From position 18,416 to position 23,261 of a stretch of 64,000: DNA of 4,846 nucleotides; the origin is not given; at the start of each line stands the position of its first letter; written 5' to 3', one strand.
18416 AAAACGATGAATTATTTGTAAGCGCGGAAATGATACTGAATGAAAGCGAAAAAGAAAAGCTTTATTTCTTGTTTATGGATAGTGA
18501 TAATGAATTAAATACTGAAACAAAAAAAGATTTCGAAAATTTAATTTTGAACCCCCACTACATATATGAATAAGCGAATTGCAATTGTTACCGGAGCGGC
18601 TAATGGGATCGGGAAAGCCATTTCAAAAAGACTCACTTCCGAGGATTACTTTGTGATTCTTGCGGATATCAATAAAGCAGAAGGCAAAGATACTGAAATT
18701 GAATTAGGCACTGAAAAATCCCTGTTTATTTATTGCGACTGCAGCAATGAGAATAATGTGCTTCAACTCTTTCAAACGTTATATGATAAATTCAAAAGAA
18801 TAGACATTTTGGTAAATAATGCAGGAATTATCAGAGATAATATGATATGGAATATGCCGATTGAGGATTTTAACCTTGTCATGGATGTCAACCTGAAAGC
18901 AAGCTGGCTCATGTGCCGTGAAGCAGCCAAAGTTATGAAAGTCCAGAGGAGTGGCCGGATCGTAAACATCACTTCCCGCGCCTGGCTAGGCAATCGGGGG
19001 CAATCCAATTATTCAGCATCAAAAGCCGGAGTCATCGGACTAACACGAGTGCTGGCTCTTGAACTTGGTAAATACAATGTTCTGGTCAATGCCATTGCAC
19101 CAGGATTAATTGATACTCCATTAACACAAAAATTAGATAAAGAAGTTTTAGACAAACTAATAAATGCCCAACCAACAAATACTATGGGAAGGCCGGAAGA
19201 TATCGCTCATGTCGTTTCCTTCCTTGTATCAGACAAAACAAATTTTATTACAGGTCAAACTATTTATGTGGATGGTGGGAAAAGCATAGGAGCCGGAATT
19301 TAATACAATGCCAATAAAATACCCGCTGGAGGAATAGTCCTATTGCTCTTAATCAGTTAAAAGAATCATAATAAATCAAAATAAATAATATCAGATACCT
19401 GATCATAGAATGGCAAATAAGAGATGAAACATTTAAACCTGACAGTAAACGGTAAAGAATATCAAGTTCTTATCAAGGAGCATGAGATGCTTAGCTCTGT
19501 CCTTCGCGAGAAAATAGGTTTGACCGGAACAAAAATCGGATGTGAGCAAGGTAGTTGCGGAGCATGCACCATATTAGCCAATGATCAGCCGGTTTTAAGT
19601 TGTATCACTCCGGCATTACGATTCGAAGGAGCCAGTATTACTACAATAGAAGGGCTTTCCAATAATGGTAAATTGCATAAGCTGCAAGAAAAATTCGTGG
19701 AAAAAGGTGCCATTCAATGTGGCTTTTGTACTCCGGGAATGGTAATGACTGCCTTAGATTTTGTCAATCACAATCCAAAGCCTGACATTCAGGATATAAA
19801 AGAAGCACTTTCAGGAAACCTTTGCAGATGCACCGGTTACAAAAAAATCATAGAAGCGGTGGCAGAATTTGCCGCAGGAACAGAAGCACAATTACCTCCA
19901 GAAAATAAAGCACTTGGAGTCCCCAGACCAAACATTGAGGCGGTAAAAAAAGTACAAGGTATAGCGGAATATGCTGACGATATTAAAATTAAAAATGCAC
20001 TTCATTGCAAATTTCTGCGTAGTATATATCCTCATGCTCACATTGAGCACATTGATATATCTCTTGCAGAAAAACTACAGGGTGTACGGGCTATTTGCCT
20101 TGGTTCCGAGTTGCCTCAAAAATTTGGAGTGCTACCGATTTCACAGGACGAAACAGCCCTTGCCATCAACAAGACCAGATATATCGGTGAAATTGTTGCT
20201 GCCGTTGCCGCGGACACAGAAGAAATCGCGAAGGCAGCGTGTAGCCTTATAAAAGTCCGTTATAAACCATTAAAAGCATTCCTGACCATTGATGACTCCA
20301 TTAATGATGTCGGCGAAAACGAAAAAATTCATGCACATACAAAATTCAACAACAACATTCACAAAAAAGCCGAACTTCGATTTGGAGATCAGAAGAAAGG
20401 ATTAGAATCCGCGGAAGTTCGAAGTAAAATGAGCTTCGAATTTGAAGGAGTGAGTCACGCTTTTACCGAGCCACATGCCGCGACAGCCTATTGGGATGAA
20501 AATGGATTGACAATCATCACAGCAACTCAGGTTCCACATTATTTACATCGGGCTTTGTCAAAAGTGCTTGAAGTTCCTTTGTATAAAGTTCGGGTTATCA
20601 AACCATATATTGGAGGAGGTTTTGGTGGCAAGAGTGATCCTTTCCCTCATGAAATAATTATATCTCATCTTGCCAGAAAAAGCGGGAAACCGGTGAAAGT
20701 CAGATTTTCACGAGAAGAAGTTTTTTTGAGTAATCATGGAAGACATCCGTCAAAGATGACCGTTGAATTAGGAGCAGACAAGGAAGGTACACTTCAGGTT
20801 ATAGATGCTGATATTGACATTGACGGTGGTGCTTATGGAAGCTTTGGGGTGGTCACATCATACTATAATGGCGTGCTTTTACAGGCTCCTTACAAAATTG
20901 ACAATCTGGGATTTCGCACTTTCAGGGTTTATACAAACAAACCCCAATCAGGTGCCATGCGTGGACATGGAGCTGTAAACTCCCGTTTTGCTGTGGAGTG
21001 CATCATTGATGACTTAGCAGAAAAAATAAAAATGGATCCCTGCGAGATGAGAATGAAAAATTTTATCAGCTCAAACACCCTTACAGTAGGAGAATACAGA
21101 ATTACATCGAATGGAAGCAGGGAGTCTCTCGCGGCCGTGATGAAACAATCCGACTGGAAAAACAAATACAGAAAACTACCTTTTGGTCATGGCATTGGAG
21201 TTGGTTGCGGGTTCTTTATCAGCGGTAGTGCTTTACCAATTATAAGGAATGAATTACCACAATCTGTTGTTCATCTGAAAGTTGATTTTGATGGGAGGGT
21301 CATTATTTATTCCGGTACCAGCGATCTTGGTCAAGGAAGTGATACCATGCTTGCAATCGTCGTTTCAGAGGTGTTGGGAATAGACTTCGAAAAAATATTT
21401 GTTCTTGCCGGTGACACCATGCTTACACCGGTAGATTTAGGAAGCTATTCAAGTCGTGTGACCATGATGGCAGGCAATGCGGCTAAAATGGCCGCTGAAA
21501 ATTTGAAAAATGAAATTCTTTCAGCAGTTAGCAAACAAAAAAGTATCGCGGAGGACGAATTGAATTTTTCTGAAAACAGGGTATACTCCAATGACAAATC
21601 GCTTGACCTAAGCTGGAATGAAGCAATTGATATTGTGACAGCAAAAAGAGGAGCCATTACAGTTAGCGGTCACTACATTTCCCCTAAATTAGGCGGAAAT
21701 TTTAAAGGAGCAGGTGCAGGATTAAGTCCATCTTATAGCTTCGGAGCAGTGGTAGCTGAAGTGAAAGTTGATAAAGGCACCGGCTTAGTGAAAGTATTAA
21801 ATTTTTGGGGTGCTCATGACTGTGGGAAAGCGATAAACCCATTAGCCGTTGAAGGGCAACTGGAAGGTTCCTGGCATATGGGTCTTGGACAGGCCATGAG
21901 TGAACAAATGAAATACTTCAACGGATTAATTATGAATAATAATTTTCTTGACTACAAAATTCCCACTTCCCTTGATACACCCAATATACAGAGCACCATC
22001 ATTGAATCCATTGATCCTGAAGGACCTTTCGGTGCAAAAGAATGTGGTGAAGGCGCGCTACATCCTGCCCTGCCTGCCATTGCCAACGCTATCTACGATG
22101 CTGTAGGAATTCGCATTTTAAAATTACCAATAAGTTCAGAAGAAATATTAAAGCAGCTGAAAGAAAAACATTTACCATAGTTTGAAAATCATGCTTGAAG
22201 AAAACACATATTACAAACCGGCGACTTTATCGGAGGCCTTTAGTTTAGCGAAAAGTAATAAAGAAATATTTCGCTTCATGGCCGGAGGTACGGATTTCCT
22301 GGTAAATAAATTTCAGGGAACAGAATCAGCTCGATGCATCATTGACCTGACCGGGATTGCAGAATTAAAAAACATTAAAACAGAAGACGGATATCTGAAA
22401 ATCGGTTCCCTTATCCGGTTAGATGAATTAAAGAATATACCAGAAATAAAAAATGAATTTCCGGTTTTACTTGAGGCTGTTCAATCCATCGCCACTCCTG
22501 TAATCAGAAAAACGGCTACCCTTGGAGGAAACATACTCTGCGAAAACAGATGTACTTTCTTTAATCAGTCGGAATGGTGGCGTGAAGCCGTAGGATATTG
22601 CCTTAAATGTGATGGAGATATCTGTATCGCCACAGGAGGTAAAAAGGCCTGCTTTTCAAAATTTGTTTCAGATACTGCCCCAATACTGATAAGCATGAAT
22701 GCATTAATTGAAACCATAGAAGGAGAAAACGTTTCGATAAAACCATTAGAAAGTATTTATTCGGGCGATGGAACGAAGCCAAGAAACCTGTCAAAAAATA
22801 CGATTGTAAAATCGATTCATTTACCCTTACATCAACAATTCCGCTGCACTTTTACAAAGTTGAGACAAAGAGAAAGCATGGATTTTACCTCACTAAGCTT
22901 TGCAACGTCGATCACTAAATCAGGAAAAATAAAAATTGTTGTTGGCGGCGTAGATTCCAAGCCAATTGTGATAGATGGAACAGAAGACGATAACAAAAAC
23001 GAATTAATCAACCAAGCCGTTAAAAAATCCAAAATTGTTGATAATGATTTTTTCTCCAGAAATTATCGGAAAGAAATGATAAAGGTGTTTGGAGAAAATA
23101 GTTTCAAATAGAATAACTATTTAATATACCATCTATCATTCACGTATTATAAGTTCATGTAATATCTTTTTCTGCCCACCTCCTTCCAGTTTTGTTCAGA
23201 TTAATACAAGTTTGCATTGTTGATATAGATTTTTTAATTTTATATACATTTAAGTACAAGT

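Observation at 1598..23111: Complete Thauera-type anaerobic benzoyl-CoA degradation supra-operon in a T9SS (Bacteroidota-like) chromosome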

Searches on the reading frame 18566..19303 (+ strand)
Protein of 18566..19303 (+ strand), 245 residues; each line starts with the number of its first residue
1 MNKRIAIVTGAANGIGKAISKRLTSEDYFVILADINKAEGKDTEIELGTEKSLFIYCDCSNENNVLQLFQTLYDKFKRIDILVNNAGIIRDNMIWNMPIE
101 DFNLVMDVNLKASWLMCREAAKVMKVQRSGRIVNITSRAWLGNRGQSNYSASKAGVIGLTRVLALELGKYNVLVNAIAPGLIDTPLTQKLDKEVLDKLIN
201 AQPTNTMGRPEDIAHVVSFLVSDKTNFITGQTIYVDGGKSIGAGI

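Call 4: search_protein_families(library=ncbifam, proteins=[window:18566-19303:+], max_evalue=0.00001)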
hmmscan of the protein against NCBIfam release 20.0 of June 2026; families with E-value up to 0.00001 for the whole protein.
window:18566-19303:+ (245 aa): 233 families (the best 25 are shown)
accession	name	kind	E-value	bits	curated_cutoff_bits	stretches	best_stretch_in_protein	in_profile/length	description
NF004198.0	PRK05653.1-3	equivalog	2.1e-76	256.7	296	1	2-240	6-247/248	3-oxoacyl-ACP reductase FabG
TIGR01830.1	3oxo_ACP_reduc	equivalog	1.4e-75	254.1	297.75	1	6-238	1-237/239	3-oxoacyl-[acyl-carrier-protein] reductase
NF009466.0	PRK12826.1-2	subfamily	2.7e-67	226.8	222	1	2-240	2-245/248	3-oxoacyl-ACP reductase FabG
NF009464.0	PRK12824.1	subfamily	1.3e-65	221.5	269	1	3-239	2-242/245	3-oxoacyl-ACP reductase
NF047923.1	pyridox_DH_SDR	equivalog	5.5e-65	219.3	325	1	2-239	2-240/243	pyridoxal 4-dehydrogenase, SDR-type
NF004199.0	PRK05653.1-4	equivalog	1.4e-64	218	301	1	4-238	6-244/247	3-oxoacyl-ACP reductase FabG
NF004197.0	PRK05653.1-1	equivalog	3.1e-64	217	332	1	2-239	6-246/249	3-oxoacyl-ACP reductase FabG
NF005559.1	PRK07231.1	subfamily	1.3e-62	211.6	215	1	2-240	3-248/249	glucose 1-dehydrogenase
TIGR01829.1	AcAcCoA_reduct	subfamily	2.5e-61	207.4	302.1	1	4-239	1-240/242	acetoacetyl-CoA reductase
NF004791.0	PRK06138.1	equivalog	4.8e-60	203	312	1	2-241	4-251/252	SDR family oxidoreductase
NF005067.0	PRK06484.1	equivalog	5.1e-60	203.5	713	1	3-239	9-251/524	short chain dehydrogenase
NF006072.0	PRK08217.1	subfamily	1.3e-59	202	298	1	2-238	4-250/253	3-ketoacyl-(acyl-carrier-protein) reductase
NF053542.1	FlxB_rubin_SDR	equivalog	2.9e-58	197.4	340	1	5-238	2-238/239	flexirubin biosynthesis SDR family reductase FlxB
NF052558.1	MBtsdlDhBudC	equivalog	4e-58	196.9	270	1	2-240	2-242/250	meso-2,3-butanediol dehydrogenase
NF005309.0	PRK06841.1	subfamily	5.5e-58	196.5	286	1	2-241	14-254/255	GolD/DthD family dehydrogenase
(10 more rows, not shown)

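Call 46: search_protein_families(library=pfam, proteins=[window:18566-19303:+], max_evalue=0.00001)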
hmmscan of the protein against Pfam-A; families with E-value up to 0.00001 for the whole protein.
window:18566-19303:+ (245 aa): 4 families
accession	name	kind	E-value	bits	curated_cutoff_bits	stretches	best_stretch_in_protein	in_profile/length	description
PF13561.12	adh_short_C2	-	1.5e-63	215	27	1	10-238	1-234/236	Enoyl-(Acyl carrier protein) reductase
PF00106.31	adh_short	-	3.8e-54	183.6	26.6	1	5-193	2-193/195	short chain dehydrogenase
PF08659.16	KR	-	8.5e-11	42.5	22.6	1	7-153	4-153/180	KR domain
PF23441.1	SDR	-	3.1e-06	27.2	27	1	151-238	164-254/258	SDR-like rossmann domain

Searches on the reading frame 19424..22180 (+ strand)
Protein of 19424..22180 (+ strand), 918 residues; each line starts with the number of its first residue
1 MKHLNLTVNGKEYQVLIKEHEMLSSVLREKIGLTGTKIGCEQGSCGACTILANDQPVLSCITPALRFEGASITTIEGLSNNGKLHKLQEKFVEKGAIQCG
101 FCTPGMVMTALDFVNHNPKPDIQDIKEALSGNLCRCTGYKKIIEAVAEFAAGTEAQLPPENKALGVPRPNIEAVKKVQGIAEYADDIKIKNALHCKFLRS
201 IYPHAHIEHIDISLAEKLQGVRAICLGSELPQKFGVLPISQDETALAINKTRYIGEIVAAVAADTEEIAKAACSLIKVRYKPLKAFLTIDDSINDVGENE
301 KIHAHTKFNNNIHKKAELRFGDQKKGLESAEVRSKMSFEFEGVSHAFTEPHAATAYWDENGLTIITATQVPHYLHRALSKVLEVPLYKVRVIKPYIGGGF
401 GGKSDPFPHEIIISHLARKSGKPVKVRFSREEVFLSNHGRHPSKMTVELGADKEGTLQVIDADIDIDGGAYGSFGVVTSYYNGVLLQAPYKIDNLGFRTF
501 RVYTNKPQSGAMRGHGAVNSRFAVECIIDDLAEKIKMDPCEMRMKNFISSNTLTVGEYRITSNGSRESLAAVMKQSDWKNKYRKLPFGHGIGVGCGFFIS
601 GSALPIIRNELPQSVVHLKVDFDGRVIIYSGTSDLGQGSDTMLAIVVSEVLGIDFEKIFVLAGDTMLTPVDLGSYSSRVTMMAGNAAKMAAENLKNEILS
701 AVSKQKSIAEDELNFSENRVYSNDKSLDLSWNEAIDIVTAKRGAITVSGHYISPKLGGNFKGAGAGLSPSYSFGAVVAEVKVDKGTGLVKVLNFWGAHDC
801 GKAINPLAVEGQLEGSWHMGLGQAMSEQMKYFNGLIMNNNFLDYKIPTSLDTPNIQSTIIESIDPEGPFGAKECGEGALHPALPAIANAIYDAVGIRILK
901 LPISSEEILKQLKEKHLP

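Call 4: search_protein_families(library=ncbifam, proteins=[window:19424-22180:+], max_evalue=0.00001)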
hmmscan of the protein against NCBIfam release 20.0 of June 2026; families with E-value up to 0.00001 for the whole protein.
window:19424-22180:+ (918 aa): 20 families
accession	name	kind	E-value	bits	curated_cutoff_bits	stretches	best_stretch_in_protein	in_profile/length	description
TIGR03194.1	4hydrxCoA_A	equivalog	7.4e-243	808.3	994.55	1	169-911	2-745/746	4-hydroxybenzoyl-CoA reductase subunit alpha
NF043082.1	XdhA_XDHase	equivalog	8.1e-159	530.1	780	1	169-917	6-757/758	xanthine dehydrogenase subunit XdhA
TIGR03311.1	Se_dep_XDH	equivalog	6.4e-153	510.8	830.45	2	5-700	2-680/848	selenium-dependent xanthine dehydrogenase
NF007426.0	PRK09970.1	equivalog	8.4e-151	503.6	916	1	163-915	5-758/761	xanthine dehydrogenase molybdenum-binding subunit XdhA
NF045668.1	pterin_aldehy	equivalog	6.1e-144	481.2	1100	1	5-913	4-905/905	molybdopterin-dependent aldehyde oxidoreductase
NF041018.1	glyceraldDH_alpha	equivalog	2.6e-121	406.4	790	1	170-909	9-741/741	glyceraldehyde dehydrogenase subunit alpha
TIGR03196.1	pucD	equivalog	5e-117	392.2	783.65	1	172-909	11-755/763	xanthine dehydrogenase subunit D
TIGR03313.1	Se_sel_red_Mo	hypoth_equivalog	7.3e-116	388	1101.9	2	309-913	350-950/951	molybdopterin-dependent oxidoreductase Mo/Fe-S-binding subunit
NF040766.1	CODH_aero_grp5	exception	1.5e-103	347.5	950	2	162-723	3-578/785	aerobic carbon-monoxide dehydrogenase large subunit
NF041671.1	peri_hyde_PaoC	equivalog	1.2e-86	291.7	1180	1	154-914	8-733/735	aldehyde oxidoreductase molybdenum-binding subunit PaoC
TIGR02965.1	xanthine_xdhB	equivalog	1.3e-84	284.9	849.5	1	172-894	9-729/758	xanthine dehydrogenase molybdopterin binding subunit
TIGR02416.1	CO_dehy_Mo_lg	equivalog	3.7e-82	276.7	991.15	1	174-905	3-764/770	aerobic carbon-monoxide dehydrogenase large subunit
TIGR02969.1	mam_aldehyde_ox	subfamily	6.7e-75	252.4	1912.3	2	163-854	575-1238/1330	aldehyde oxidase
NF041020.1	glyceraldDH_gamma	equivalog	1.1e-52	178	290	1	3-149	12-158/164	glyceraldehyde dehydrogenase subunit gamma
NF043084.2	XdhC_XDHase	equivalog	1.9e-52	176.8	217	1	3-148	2-148/151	xanthine dehydrogenase subunit XdhC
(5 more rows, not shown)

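Call 37: find_encoding_contigs(protein=window:19424-22180:+, flank=6000, max_places=4)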
Protein window:19424-22180:+ (918 aa): no gene with exactly this product is on record in the collection.

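Call 46: search_protein_families(library=pfam, proteins=[window:19424-22180:+], max_evalue=0.00001)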
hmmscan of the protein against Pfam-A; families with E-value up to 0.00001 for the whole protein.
window:19424-22180:+ (918 aa): 5 families
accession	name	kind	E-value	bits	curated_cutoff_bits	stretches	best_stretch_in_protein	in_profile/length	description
PF02738.23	MoCoBD_1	-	1.4e-74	250.7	27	1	306-547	3-244/244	Molybdopterin cofactor-binding domain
PF20256.3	MoCoBD_2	-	5.4e-70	236.5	27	1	573-853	3-283/283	Molybdopterin cofactor-binding domain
PF01799.25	Fer2_2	-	1.1e-31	109.2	30.3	1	74-146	1-74/75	[2Fe-2S] binding domain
PF01315.27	Ald_Xan_dh_C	-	8.4e-27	94.1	31.3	1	179-284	2-110/110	Aldehyde oxidase and xanthine dehydrogenase, a/b hammerhead domain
PF00111.32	Fer2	-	6.8e-07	29.6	21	1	7-63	2-75/77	2Fe-2S iron-sulfur cluster binding domain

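Call 55: search_solved_structures(query=window:19424-22180:+, max_evalue=1e-30)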
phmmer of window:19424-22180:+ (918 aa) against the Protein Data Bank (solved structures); distinct sequences matched with E-value up to 1e-30: 53.
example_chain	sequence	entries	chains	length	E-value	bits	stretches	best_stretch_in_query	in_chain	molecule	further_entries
1rm6_A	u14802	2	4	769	5.7e-171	573.9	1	159-914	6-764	4-hydroxybenzoyl-CoA reductase alpha subunit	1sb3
1sij_A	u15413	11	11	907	1.3e-103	350.9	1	6-695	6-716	Aldehyde oxidoreductase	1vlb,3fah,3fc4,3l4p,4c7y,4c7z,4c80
1dgj_A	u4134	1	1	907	1.1e-94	321.5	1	5-694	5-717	ALDEHYDE OXIDOREDUCTASE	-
1fo4_A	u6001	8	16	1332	7.5e-83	282.3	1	162-881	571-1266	XANTHINE DEHYDROGENASE | Xanthine dehydrogenase/oxidase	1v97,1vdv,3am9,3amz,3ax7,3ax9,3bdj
3una_A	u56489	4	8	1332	7.5e-83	282.3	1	162-881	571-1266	Xanthine dehydrogenase/oxidase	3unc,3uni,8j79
1n5x_A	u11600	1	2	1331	7.5e-83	282.3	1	162-881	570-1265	Xanthine Dehydrogenase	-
2ckj_A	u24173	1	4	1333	2.1e-80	274.2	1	160-894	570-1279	XANTHINE OXIDOREDUCTASE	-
2e1q_A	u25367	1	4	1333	3.4e-80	273.5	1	160-894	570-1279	Xanthine dehydrogenase/oxidase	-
1wyg_A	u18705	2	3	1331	1.6e-77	264.7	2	160-893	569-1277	Xanthine dehydrogenase/oxidase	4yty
2e3t_A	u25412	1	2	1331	1.9e-77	264.4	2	160-893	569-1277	Xanthine dehydrogenase/oxidase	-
6adj_A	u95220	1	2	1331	1.9e-77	264.4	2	160-893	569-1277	Xanthine dehydrogenase/oxidase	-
6abu_A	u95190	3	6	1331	1.9e-77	264.4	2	160-893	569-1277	Xanthine dehydrogenase/oxidase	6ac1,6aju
6ac4_A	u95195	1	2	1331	1.9e-77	264.4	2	160-893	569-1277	Xanthine dehydrogenase/oxidase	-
3an1_A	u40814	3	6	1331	1.9e-77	264.4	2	160-893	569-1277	Xanthine dehydrogenase/oxidase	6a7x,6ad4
4yrw_A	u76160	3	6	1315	2.1e-77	264.2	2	160-893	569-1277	Xanthine dehydrogenase/oxidase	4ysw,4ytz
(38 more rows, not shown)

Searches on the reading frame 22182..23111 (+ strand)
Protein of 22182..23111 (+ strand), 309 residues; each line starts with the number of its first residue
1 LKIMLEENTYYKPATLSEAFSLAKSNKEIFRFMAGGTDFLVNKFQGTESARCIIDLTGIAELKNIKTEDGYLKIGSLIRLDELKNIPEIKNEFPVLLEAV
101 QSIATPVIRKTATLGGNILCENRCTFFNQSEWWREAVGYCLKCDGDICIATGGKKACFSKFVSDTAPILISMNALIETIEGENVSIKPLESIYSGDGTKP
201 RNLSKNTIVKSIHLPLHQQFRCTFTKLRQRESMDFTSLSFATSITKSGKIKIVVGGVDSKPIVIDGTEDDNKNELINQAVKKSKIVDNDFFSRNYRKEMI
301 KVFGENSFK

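Call 4: search_protein_families(library=ncbifam, proteins=[window:22182-23111:+], max_evalue=0.00001)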
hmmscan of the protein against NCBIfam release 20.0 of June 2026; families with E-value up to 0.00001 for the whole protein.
window:22182-23111:+ (309 aa): 7 families
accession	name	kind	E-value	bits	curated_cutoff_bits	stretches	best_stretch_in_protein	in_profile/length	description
TIGR03195.1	4hydrxCoA_B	equivalog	2.2e-62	211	404.55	1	5-301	2-309/321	4-hydroxybenzoyl-CoA reductase subunit beta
NF043083.1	XdhB_XDHase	equivalog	6.1e-33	114.2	310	2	6-118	3-115/289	xanthine dehydrogenase subunit XdhB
NF007427.0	PRK09971.1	equivalog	1.1e-31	110.1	287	2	4-120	1-116/292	xanthine dehydrogenase FAD-binding subunit XdhB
NF041019.1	glyceraldDH_beta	equivalog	1.1e-20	74.1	350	2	9-118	7-115/280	glyceraldehyde dehydrogenase subunit beta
TIGR03199.1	pucC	equivalog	3.5e-20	72.4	306.05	1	13-120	1-108/264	xanthine dehydrogenase subunit C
TIGR02963.1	xanthine_xdhA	equivalog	3.1e-17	62.4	467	1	3-119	188-301/468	xanthine dehydrogenase small subunit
TIGR03312.1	Se_sel_red_FAD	hypoth_equivalog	2.3e-12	46.6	241.5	1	9-122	3-110/257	molybdopterin-dependent oxidoreductase FAD-binding subunit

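Call 25: search_solved_structures(query=window:22182-23111:+, max_evalue=0.00001, show_alignments=1)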
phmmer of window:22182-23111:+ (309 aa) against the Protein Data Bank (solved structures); distinct sequences matched with E-value up to 0.00001: 9.
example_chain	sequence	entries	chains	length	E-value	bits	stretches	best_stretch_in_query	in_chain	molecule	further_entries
1rm6_B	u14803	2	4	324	3.4e-42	147.7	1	9-300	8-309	4-hydroxybenzoyl-CoA reductase beta subunit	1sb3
5g5g_B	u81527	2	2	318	7.8e-19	71.1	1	9-267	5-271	PUTATIVE XANTHINE DEHYDROGENASE YAGR MOLYBDENUM-BINDING SU SUBUNIT | Aldehyde oxidoreductase FAD-binding subunit PaoB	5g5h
5y6q_B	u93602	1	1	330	1.8e-16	63.3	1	16-267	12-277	Aldehyde oxidase medium subunit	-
3hrd_C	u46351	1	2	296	1.8e-12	50.2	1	9-119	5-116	Nicotinate dehydrogenase FAD-subunit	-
1ffv_C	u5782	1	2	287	2.6e-08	36.5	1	9-118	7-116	CUTM, FLAVOPROTEIN OF CARBON MONOXIDE DEHYDROGENASE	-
1ffu_C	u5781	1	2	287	6.8e-08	35.2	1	9-118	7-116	CUTM, FLAVOPROTEIN OF CARBON MONOXIDE DEHYDROGENASE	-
1t3q_C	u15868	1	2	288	1.7e-06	30.6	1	9-118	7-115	quinoline 2-oxidoreductase medium subunit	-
7dqx_B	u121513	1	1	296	6.7e-06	28.6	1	20-119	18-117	6-hydroxypseudooxynicotine dehydrogenase complex subunit alpha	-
7dqx_E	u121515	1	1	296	6.7e-06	28.6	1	20-119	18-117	6-hydroxypseudooxynicotine dehydrogenase complex subunit alpha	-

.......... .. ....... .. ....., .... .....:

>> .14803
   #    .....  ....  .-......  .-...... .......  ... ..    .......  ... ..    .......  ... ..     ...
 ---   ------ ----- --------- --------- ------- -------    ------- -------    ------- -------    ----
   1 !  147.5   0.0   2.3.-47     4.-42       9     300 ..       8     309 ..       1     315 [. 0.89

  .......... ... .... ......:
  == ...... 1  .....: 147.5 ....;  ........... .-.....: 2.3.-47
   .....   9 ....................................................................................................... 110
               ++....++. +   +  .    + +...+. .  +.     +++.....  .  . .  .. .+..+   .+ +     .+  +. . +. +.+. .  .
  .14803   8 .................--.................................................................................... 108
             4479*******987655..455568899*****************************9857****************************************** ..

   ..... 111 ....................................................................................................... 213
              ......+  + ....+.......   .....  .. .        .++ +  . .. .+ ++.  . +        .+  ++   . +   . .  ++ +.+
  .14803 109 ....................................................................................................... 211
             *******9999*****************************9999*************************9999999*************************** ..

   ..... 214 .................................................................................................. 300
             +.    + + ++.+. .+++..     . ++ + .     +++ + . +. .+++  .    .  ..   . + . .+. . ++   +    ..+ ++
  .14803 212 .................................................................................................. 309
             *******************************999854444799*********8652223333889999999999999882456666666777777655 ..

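Call 46: search_protein_families(library=pfam, proteins=[window:22182-23111:+], max_evalue=0.00001)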
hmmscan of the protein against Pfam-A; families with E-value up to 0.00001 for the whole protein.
window:22182-23111:+ (309 aa): 1 family
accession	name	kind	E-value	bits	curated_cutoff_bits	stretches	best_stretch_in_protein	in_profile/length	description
PF00941.27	FAD_binding_5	-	1.9e-32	112.8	27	1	9-216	4-169/170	FAD binding domain in molybdopterin dehydrogenase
